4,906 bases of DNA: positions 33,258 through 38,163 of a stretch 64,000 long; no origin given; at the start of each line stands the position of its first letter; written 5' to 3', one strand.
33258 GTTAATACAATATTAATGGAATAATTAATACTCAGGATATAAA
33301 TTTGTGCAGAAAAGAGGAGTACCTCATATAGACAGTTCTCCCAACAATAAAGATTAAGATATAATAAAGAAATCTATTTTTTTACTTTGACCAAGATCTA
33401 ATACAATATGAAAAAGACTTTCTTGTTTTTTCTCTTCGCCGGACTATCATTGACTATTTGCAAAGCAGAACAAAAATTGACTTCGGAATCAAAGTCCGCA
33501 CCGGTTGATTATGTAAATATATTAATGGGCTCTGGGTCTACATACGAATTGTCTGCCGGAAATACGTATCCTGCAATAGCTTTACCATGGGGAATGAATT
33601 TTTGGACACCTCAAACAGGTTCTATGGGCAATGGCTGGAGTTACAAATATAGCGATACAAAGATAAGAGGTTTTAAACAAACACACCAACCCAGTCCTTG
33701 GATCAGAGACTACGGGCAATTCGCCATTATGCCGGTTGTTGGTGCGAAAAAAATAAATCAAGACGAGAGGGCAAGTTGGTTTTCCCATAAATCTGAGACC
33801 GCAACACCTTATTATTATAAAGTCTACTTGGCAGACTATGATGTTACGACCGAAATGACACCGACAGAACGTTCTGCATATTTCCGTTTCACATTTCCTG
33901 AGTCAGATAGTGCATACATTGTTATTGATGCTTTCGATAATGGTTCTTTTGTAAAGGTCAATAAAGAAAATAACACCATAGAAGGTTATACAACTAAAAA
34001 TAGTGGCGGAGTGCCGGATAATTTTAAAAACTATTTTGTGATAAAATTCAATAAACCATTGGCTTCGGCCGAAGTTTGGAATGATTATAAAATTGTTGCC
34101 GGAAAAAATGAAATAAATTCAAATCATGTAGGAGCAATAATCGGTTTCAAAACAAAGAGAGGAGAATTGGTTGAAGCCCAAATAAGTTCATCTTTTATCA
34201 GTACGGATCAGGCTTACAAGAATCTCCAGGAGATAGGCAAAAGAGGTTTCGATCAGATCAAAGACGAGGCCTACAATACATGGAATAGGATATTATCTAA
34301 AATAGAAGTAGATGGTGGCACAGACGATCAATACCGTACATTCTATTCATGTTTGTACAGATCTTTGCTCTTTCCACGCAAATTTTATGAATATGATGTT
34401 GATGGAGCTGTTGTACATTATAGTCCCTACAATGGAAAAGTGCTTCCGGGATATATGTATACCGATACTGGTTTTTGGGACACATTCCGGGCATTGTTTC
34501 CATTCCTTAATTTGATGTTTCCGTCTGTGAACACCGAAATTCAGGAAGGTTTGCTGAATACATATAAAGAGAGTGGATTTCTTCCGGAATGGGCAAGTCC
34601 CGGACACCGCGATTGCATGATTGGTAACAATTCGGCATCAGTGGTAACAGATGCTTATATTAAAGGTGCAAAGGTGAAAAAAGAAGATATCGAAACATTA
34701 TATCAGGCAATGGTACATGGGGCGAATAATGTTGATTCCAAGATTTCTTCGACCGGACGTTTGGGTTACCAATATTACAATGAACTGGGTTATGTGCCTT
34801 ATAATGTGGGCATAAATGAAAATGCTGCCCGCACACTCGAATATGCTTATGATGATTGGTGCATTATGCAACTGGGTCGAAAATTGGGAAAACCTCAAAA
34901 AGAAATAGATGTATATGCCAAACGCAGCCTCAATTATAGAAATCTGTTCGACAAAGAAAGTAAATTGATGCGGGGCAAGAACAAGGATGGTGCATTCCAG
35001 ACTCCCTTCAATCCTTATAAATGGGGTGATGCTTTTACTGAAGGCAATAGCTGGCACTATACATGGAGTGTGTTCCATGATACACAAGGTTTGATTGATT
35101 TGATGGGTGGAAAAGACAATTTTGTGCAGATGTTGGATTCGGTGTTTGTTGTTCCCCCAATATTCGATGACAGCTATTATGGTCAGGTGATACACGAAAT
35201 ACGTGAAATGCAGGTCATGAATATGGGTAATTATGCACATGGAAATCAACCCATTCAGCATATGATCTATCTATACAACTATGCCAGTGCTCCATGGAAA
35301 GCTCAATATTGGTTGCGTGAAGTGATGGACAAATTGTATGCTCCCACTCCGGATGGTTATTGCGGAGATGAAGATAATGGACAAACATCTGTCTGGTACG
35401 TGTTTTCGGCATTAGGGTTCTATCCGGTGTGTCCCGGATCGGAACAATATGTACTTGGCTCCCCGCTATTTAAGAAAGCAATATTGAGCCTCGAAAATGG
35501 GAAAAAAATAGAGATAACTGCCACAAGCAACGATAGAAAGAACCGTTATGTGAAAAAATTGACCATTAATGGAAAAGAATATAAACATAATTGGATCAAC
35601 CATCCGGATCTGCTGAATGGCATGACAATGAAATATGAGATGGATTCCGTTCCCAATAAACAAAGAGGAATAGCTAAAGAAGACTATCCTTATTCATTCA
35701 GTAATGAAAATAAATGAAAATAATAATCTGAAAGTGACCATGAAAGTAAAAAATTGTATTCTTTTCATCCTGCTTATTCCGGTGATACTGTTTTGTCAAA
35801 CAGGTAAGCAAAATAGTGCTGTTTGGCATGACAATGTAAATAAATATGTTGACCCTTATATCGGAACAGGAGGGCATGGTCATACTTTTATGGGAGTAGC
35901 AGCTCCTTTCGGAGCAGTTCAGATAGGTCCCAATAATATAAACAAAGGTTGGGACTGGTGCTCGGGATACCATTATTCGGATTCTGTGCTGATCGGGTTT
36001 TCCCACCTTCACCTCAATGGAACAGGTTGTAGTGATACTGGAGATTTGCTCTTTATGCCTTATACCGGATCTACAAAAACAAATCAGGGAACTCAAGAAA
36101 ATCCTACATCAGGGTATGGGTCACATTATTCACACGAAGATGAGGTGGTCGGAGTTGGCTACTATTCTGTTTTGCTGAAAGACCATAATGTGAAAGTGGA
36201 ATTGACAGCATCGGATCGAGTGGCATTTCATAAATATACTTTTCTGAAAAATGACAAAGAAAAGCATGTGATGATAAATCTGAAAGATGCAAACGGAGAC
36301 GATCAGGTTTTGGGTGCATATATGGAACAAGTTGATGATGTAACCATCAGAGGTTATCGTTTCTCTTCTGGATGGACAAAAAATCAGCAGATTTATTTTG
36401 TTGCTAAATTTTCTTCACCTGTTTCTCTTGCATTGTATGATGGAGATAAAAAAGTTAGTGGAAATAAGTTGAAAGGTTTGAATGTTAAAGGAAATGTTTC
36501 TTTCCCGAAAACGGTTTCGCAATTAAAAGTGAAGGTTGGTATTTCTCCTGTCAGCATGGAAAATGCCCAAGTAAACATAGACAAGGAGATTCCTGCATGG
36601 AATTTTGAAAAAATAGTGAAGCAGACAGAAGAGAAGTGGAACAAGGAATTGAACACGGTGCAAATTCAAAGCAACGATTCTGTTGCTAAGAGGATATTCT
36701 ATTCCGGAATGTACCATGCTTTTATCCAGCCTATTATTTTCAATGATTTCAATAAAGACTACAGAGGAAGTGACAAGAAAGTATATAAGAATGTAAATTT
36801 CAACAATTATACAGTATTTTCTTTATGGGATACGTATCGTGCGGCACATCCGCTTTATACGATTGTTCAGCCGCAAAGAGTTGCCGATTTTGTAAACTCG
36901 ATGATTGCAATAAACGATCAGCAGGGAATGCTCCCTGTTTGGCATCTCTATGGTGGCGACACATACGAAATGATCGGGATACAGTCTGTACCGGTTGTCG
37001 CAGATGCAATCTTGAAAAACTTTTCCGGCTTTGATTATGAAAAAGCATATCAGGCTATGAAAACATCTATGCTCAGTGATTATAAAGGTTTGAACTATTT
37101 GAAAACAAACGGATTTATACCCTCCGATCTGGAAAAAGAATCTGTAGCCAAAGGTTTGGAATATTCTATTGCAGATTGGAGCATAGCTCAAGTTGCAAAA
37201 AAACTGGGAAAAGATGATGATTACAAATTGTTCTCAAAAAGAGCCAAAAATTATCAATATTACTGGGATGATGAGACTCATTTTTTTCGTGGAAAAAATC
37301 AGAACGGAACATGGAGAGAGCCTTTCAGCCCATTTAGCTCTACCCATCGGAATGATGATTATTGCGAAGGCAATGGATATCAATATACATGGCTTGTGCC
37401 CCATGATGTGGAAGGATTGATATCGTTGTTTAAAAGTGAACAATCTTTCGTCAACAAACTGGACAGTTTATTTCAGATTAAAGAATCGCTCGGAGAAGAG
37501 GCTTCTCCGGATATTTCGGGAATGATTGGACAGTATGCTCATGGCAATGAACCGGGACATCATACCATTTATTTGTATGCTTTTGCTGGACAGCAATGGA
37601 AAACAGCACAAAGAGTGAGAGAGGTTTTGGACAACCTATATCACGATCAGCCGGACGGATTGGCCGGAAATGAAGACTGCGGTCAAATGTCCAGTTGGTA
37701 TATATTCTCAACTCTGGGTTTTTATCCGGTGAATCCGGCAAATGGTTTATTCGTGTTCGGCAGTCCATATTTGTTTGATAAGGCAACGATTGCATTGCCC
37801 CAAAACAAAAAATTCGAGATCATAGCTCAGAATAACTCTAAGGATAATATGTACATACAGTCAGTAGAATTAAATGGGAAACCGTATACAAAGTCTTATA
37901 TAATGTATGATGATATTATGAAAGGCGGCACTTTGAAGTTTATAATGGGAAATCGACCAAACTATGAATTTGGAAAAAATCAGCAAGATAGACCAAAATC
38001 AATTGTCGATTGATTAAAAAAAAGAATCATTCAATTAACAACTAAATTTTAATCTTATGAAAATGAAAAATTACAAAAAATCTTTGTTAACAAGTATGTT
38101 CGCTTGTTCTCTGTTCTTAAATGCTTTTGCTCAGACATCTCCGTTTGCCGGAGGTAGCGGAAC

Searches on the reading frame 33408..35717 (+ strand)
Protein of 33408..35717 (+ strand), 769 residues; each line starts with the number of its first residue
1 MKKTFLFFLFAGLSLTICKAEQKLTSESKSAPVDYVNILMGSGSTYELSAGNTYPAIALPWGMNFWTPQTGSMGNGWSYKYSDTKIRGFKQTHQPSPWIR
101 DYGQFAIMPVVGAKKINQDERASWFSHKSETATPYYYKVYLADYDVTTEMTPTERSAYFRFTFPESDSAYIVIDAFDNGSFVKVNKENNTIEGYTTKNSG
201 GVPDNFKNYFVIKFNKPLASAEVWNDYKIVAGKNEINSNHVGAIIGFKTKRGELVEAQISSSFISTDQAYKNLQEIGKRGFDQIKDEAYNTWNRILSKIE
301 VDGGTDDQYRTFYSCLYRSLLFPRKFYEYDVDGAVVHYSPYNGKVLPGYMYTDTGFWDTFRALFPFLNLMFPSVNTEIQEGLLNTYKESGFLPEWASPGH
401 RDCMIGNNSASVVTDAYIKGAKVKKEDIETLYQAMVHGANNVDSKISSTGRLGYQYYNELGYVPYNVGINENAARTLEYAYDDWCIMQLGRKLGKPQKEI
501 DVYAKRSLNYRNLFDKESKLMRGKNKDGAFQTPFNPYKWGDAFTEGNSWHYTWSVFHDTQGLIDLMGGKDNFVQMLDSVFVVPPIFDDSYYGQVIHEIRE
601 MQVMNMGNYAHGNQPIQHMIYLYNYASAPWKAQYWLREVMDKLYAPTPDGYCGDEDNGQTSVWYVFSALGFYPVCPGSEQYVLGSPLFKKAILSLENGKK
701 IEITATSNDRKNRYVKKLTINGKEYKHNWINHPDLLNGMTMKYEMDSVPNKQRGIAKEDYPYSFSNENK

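Call 12: search_protein_families(library=pfam, max_evalue=0.00001, proteins=[window:33408-35717:+])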
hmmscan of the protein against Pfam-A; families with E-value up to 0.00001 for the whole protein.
window:33408-35717:+ (769 aa): 2 families
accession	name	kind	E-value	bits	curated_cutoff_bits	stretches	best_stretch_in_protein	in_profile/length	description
PF07971.18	Glyco_hydro_92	-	7e-172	573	24.6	1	268-746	1-463/464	Glycosyl hydrolase family 92 catalytic domain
PF17678.7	Glyco_hydro_92N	-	1.1e-69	235.4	34.5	1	35-262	1-236/236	Glycosyl hydrolase family 92 N-terminal domain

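Call 16: find_encoding_contigs(protein=window:33408-35717:+, flank=6000, max_places=10)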
Protein window:33408-35717:+ (769 aa): 1 contig read that carries it; 1 place shown.
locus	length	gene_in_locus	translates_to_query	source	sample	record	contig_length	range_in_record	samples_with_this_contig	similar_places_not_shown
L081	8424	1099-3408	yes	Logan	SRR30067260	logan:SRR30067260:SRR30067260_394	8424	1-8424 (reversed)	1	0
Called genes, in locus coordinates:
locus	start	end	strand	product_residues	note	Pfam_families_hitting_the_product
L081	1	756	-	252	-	?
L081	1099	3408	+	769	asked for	PF17678:Glyco_hydro_92N, PF07971:Glyco_hydro_92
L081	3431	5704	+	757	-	PF17678:Glyco_hydro_92N, PF07971:Glyco_hydro_92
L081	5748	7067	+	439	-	-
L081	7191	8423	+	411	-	?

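Call 19: list_cluster_members(proteins=[window:33408-35717:+, window:28670-30307:-, window:32286-33065:-, window:42615-44441:+, window:14999-17809:+, window:57433-58770:-])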
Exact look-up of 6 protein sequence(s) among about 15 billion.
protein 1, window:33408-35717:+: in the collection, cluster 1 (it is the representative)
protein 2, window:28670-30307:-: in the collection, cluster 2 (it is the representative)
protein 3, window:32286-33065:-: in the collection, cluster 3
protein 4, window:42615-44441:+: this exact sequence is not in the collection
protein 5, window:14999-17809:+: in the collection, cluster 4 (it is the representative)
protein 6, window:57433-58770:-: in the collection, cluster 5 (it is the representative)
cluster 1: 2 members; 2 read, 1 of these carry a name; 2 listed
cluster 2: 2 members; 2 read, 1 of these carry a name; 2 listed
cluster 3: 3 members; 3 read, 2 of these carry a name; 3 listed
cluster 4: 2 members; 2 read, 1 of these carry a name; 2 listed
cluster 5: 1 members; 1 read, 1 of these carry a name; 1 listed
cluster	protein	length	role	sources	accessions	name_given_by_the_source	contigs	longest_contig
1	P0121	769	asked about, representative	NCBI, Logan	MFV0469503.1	MAG: GH92 family glycosyl hydrolase [Dysgonomonas sp.]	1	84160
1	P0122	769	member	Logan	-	-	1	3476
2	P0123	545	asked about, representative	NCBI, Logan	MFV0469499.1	MAG: GDSL-type esterase/lipase family protein [Dysgonomonas sp.]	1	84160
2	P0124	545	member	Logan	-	-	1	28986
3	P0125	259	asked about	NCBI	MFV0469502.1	MAG: hypothetical protein ACK5MK_11325 [Dysgonomonas sp.]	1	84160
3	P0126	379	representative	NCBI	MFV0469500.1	MAG: hypothetical protein ACK5MK_11315 [Dysgonomonas sp.]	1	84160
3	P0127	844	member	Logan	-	-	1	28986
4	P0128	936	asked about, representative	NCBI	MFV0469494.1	MAG: outer membrane beta-barrel protein [Dysgonomonas sp.]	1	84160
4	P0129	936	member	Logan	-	-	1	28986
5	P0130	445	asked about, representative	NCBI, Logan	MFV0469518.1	MAG: Trk system potassium transporter TrkA [Dysgonomonas sp.]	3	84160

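Call 21: find_encoding_contigs(protein=P0127, flank=10000, max_places=10)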
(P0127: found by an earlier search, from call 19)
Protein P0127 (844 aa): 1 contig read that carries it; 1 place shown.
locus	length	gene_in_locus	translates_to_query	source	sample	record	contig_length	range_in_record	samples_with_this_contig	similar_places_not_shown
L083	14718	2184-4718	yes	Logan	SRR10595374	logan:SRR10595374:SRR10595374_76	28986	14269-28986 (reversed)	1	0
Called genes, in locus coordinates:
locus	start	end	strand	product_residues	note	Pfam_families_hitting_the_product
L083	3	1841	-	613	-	?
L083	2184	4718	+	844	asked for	PF13415:Beta-prop_FBX42 (weak), PF24681:Kelch_KLHDC2_KLHL20_DRC7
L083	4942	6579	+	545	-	PF02368:Big_2 (weak), PF02210:Laminin_G_2 (faint), PF13472:Lipase_GDSL_2, PF13385:Laminin_G_3 (weak)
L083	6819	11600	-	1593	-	PF12799:LRR_4 (faint), PF13855:LRR_8 (faint), PF13306:LRR_5, PF18370:RGI_lyase (faint), PF18962:Por_Secre_tail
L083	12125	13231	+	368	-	PF01926:MMR_HSR1, PF02421:FeoB_N, PF06071:YchF-GTPase_C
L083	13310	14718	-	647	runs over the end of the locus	PF03629:SASA (weak)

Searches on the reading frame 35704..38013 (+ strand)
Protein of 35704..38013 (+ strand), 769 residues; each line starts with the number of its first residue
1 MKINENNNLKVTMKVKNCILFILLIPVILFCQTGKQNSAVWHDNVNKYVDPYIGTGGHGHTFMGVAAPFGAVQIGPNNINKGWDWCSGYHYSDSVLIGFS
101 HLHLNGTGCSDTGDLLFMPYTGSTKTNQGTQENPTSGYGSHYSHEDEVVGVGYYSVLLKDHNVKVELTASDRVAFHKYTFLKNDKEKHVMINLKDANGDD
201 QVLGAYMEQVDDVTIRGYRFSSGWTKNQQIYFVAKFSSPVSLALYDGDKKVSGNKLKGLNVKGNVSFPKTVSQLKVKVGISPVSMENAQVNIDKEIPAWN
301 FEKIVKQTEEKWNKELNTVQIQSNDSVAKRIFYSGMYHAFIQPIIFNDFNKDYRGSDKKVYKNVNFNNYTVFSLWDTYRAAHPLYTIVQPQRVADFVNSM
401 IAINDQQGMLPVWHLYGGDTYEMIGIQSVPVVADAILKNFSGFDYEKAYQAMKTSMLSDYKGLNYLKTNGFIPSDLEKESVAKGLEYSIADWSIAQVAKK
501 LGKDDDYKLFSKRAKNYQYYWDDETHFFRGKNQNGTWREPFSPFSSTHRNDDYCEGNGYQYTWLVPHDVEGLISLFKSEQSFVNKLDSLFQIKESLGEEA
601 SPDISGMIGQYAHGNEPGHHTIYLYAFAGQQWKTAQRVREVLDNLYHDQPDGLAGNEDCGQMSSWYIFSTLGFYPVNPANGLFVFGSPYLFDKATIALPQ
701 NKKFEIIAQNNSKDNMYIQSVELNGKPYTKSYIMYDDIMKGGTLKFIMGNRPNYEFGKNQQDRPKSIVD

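Call 12: search_protein_families(library=pfam, max_evalue=0.00001, proteins=[window:35704-38013:+])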
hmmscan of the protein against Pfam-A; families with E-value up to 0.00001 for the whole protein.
window:35704-38013:+ (769 aa): 2 families
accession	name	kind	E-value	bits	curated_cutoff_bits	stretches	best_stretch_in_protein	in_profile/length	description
PF07971.18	Glyco_hydro_92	-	1.8e-176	588.1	24.6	1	287-750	1-464/464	Glycosyl hydrolase family 92 catalytic domain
PF17678.7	Glyco_hydro_92N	-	1e-78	264.9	34.5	1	48-281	1-236/236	Glycosyl hydrolase family 92 N-terminal domain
